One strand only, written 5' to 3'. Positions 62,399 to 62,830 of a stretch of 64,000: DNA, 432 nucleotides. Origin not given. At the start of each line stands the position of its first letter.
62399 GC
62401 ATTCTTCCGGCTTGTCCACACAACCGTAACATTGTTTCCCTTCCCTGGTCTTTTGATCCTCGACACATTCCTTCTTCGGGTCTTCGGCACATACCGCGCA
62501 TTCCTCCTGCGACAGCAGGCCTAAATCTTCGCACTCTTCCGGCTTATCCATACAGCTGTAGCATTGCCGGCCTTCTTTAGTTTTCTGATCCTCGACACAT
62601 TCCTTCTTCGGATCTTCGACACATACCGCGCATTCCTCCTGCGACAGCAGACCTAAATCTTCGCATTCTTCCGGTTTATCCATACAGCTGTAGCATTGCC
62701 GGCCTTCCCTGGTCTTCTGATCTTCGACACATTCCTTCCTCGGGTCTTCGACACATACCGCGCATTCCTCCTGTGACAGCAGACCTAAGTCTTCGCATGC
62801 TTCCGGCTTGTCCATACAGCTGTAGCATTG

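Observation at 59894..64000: Window-truncated giant protein built from about 30 copies of a 44-aa acidic Cys6 module (paired CxxC knuckles)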

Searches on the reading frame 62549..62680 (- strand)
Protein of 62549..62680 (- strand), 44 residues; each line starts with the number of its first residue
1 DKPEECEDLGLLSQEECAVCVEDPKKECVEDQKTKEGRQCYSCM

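Call 18: find_homologous_proteins(query=A1, max_evalue=0.001)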
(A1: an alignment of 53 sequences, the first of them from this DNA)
Query A1 (53 sequences): 5 candidates shared short words with the query, none scored E <= 0.001.

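Call 19: search_solved_structures(query=A1, max_evalue=10, show_alignments=3)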
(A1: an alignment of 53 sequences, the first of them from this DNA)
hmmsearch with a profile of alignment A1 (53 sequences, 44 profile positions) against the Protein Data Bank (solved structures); distinct sequences matched with E-value up to 10: 15.
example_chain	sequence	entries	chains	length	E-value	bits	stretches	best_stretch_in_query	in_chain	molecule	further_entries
7ahy_AAA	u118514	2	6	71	0.00054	23.2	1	9-44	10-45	E3 ubiquitin-protein ligase Mdm2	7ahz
7ai0_AAA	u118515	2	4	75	0.0017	21.6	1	13-44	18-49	E3 ubiquitin-protein ligase Mdm2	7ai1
2vje_A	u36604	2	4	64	0.0021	21.3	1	13-44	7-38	E3 UBIQUITIN-PROTEIN LIGASE MDM2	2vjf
2hdp_A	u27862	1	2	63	0.0023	21.2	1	14-44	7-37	Ubiquitin-protein ligase E3 Mdm2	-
6sqo_A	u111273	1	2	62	0.0023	21.2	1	15-44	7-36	E3 ubiquitin-protein ligase Mdm2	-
6sqp_A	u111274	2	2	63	0.0031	20.7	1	15-44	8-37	E3 ubiquitin-protein ligase Mdm2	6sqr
6sqr_D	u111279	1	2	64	0.0033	20.7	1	15-44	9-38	E3 ubiquitin-protein ligase Mdm2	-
6sqs_A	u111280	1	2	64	0.0033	20.7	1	15-44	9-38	E3 ubiquitin-protein ligase Mdm2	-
6sqp_C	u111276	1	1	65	0.0034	20.6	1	15-44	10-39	E3 ubiquitin-protein ligase Mdm2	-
6sqp_B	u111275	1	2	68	0.0038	20.5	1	15-44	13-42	E3 ubiquitin-protein ligase Mdm2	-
6sqr_A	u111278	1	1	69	0.0039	20.4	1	15-44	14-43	E3 ubiquitin-protein ligase Mdm2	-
5mnj_C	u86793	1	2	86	0.0046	20.2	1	11-44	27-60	E3 ubiquitin-protein ligase Mdm2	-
7ah2_AAA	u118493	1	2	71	0.0072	19.6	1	14-44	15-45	E3 ubiquitin-protein ligase Mdm2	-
8bgu_F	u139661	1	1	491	0.088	16.1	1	13-44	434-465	E3 ubiquitin-protein ligase Mdm2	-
7fa1_A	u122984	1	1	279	3.9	10.8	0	2-34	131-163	Non-structural protein 2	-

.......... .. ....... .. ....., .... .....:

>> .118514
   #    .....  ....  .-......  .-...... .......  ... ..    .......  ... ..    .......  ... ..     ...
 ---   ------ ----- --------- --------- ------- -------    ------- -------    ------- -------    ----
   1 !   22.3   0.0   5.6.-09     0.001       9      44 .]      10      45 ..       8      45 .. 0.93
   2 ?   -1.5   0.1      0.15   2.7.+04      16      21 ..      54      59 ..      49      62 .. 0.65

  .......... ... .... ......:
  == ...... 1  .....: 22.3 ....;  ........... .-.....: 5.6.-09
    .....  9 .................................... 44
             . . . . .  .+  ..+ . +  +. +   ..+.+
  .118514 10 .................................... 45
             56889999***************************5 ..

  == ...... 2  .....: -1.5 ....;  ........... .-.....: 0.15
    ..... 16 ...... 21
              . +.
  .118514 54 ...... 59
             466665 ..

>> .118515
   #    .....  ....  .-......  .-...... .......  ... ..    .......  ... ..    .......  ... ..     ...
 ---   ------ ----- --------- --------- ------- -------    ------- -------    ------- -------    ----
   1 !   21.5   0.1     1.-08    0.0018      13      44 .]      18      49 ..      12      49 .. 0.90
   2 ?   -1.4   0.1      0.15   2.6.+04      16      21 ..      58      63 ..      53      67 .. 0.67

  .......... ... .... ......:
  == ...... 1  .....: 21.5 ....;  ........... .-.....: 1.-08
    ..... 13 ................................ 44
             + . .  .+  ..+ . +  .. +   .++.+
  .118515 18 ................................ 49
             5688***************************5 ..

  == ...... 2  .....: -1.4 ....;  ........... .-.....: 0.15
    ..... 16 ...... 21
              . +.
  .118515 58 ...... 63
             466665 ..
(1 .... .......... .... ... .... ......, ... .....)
